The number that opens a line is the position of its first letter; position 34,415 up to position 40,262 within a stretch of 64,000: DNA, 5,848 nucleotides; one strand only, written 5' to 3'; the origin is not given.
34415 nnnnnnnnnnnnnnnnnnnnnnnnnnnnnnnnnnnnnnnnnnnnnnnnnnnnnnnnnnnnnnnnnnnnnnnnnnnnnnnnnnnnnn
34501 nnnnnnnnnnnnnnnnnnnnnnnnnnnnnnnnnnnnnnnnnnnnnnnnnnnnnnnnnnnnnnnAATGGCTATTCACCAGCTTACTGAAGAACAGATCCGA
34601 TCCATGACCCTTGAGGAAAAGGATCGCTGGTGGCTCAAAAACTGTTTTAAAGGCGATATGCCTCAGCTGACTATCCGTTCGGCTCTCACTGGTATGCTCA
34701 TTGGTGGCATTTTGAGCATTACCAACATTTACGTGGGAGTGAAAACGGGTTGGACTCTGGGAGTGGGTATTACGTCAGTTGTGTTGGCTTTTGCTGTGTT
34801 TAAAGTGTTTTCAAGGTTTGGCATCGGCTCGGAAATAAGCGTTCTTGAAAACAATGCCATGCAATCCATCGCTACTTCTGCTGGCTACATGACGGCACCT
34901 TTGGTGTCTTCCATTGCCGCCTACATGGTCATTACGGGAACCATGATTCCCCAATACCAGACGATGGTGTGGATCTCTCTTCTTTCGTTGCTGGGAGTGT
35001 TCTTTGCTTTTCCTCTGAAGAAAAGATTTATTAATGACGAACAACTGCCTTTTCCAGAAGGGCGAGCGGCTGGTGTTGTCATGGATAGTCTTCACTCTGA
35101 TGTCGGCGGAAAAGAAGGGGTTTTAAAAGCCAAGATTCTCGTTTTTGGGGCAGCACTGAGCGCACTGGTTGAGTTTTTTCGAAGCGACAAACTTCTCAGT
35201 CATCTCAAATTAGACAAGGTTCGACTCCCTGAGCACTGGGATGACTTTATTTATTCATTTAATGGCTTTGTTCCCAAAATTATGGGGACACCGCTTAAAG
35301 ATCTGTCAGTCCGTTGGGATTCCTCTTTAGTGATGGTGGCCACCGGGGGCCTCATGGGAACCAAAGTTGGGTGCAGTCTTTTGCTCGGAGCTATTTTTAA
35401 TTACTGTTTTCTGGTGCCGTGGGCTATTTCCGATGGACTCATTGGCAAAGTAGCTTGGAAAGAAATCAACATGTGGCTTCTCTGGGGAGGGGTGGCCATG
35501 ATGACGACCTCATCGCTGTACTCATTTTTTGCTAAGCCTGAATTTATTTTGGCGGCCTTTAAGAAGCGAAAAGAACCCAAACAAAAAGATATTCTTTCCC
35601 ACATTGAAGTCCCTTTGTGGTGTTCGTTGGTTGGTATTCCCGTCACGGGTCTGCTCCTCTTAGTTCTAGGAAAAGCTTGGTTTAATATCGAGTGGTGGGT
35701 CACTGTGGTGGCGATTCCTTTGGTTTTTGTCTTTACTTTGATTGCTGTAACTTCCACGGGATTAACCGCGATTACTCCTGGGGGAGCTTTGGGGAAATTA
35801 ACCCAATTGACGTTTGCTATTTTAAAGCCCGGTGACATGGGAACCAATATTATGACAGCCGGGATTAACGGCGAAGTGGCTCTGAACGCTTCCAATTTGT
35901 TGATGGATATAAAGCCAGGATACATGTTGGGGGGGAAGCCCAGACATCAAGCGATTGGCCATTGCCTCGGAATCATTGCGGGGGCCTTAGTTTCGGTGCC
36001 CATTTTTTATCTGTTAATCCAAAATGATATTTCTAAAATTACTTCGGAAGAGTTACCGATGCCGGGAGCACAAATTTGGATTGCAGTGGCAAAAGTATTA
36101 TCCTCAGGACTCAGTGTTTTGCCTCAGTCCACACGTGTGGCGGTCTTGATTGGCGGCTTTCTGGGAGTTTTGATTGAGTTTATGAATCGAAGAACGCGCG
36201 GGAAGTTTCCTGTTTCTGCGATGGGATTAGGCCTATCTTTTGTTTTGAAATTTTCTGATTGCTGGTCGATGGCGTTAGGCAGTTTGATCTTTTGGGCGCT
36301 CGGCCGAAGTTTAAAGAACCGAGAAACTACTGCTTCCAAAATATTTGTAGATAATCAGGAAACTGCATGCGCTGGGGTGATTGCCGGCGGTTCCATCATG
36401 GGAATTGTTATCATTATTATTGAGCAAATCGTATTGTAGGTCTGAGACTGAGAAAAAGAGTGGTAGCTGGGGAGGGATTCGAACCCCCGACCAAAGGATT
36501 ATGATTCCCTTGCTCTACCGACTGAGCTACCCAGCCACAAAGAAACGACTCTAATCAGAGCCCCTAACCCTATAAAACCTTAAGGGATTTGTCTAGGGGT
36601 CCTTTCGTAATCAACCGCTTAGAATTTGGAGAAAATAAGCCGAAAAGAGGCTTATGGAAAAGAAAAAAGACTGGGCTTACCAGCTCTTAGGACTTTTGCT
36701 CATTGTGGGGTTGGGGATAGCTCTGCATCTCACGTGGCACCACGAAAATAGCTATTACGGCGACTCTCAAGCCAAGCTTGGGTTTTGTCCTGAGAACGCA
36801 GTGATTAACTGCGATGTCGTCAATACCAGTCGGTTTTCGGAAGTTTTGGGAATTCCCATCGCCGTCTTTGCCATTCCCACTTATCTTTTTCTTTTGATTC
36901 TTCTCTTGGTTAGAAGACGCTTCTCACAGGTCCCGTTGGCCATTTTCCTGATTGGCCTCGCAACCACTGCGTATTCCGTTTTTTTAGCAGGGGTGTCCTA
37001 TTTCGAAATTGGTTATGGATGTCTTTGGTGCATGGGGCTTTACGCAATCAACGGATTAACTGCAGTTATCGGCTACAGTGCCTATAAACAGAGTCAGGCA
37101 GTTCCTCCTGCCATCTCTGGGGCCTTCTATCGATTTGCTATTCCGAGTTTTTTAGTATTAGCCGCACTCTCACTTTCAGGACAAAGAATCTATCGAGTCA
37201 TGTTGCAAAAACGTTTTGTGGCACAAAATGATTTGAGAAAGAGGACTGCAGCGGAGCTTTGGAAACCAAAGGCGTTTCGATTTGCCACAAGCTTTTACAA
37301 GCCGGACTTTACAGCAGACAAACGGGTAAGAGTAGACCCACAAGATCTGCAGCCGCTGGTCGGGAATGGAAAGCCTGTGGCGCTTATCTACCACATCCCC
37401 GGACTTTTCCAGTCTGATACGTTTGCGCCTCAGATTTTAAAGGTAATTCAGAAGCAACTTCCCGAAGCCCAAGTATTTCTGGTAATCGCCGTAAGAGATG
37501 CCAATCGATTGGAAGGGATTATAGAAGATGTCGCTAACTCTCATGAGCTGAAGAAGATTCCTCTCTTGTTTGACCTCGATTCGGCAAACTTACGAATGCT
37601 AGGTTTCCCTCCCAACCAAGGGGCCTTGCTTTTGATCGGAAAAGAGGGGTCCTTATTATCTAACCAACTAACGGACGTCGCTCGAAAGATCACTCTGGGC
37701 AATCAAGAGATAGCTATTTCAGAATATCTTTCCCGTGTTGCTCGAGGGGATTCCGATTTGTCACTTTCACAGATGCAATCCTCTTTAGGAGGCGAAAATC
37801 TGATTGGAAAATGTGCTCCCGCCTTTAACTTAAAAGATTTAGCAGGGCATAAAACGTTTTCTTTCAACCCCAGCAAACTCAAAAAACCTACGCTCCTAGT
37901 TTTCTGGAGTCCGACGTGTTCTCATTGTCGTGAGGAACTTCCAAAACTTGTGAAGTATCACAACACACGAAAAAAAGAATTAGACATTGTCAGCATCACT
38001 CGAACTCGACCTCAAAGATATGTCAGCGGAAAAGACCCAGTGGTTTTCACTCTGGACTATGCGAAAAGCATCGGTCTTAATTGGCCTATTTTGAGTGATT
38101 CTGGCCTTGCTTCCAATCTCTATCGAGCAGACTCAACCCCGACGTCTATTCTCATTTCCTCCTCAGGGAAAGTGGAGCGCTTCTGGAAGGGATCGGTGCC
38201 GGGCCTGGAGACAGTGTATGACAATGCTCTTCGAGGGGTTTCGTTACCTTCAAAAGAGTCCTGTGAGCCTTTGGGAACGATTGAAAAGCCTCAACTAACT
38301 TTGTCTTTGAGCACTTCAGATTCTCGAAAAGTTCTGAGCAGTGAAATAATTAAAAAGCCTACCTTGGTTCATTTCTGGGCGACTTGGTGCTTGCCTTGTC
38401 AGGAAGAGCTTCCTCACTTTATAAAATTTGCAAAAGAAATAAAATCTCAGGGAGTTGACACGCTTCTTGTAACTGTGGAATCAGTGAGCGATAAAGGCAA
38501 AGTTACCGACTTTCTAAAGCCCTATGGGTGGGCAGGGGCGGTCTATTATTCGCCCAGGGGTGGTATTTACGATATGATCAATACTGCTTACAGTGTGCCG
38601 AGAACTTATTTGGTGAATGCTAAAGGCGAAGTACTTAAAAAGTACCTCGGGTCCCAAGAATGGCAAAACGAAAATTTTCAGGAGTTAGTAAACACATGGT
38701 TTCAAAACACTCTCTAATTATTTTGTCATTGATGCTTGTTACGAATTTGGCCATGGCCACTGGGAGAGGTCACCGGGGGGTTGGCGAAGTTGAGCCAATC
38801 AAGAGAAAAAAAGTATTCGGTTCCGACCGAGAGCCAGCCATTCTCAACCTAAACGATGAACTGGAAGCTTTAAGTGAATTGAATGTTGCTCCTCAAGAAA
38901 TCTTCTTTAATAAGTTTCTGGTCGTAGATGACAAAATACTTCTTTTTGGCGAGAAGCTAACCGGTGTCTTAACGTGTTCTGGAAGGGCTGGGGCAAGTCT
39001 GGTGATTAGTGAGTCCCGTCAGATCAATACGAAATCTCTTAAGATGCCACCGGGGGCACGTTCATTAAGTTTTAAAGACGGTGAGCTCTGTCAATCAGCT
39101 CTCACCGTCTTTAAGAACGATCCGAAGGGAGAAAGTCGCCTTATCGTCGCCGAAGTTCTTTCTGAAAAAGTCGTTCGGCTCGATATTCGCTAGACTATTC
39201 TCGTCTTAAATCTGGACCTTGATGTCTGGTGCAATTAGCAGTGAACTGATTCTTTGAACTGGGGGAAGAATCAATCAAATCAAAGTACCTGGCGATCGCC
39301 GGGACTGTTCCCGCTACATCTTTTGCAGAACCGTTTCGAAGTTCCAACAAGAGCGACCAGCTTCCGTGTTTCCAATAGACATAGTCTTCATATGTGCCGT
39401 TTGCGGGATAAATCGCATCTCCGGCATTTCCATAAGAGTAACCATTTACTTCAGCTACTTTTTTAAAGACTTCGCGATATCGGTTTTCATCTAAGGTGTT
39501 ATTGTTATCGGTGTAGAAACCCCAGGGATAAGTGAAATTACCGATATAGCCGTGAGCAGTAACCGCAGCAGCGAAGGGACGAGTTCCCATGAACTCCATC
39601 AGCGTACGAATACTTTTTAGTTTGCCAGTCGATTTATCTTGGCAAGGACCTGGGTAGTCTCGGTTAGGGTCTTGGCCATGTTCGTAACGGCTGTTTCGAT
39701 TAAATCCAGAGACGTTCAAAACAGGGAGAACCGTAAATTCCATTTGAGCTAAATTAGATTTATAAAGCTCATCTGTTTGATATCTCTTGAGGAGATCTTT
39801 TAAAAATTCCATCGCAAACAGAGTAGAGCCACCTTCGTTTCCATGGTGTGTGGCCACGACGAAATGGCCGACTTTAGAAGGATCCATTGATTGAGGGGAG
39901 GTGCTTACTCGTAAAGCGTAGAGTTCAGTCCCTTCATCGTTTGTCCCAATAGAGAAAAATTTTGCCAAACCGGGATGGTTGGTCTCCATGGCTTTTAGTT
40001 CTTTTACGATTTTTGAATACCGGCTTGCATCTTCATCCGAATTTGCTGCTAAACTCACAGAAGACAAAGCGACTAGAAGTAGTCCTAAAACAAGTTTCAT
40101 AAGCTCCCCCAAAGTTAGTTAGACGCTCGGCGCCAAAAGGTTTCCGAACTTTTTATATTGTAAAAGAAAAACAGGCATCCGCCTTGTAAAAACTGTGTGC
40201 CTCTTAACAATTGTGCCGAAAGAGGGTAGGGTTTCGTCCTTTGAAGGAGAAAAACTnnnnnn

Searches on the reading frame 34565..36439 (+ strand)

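Call 62: search_protein_families(library=pfam, proteins=[window:34565-36439:+], max_evalue=0.001)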
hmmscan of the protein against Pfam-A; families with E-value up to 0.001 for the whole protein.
window:34565-36439:+ (624 aa): 1 family
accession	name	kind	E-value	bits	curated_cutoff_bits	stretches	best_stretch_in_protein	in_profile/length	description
PF03169.20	OPT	-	5.2e-70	237.2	25.8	1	34-618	1-621/623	OPT oligopeptide transporter protein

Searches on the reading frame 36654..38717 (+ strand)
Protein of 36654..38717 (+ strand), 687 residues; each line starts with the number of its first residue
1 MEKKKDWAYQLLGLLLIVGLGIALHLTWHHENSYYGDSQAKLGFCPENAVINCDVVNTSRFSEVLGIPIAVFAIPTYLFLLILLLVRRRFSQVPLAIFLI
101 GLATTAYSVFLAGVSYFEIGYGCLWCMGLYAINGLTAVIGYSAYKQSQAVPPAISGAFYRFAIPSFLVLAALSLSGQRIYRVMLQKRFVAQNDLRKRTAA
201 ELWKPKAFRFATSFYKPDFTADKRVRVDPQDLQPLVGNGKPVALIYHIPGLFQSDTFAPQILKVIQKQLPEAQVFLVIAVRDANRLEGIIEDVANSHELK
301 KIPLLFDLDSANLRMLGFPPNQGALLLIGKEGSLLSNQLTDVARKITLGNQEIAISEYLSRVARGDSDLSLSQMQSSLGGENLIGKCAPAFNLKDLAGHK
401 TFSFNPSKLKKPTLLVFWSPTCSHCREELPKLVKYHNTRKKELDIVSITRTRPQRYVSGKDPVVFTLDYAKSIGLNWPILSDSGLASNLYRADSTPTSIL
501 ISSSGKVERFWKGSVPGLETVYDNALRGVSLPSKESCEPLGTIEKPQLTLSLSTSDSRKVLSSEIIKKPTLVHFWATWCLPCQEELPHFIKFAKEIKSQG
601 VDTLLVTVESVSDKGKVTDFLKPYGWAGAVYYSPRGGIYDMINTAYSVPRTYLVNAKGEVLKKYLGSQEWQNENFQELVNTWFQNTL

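Call 62: search_protein_families(library=pfam, proteins=[window:36654-38717:+], max_evalue=0.001)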
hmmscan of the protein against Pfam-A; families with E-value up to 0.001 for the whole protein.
window:36654-38717:+ (687 aa): 6 families
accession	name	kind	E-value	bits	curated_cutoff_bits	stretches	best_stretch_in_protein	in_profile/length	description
PF00578.27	AhpC-TSA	-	1.5e-23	83.5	26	2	384-508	1-122/124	AhpC/TSA family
PF08534.16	Redoxin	-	7.9e-22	78.1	26.6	2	546-672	7-141/148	Redoxin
PF07884.19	VKOR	-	5.8e-20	72.2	27.5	1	12-138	3-131/134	Vitamin K epoxide reductase family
PF00085.26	Thioredoxin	-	1.2e-12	48.2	23.5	1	564-608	13-56/103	Thioredoxin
PF13905.12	Thioredoxin_8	-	1.7e-12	47.9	27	2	568-660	2-94/94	Thioredoxin-like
PF13098.12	Thioredoxin_2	-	4.4e-08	33.8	27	1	409-516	4-96/104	Thioredoxin-like domain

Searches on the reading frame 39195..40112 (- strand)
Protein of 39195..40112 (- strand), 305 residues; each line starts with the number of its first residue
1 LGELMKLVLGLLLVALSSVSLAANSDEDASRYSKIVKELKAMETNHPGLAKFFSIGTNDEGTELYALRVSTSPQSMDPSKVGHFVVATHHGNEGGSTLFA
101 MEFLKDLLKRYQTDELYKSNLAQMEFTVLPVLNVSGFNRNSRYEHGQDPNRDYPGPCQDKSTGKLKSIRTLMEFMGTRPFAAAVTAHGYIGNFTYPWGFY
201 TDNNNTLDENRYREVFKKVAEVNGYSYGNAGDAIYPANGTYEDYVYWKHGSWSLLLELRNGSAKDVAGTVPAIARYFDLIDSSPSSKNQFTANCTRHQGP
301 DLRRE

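Call 62: search_protein_families(library=pfam, proteins=[window:39195-40112:-], max_evalue=0.001)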
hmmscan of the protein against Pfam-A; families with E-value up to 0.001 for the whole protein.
window:39195-40112:- (305 aa): 2 families
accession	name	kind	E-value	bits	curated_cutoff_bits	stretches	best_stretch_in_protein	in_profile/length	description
PF00246.29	Peptidase_M14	-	3.1e-31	109.5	21.6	1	36-262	2-265/286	Zinc carboxypeptidase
PF24827.1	AstE_AspA_cat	-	0.00021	21.3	25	1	85-159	7-70/192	Succinylglutamate desuccinylase/Aspartoacylase catalytic domain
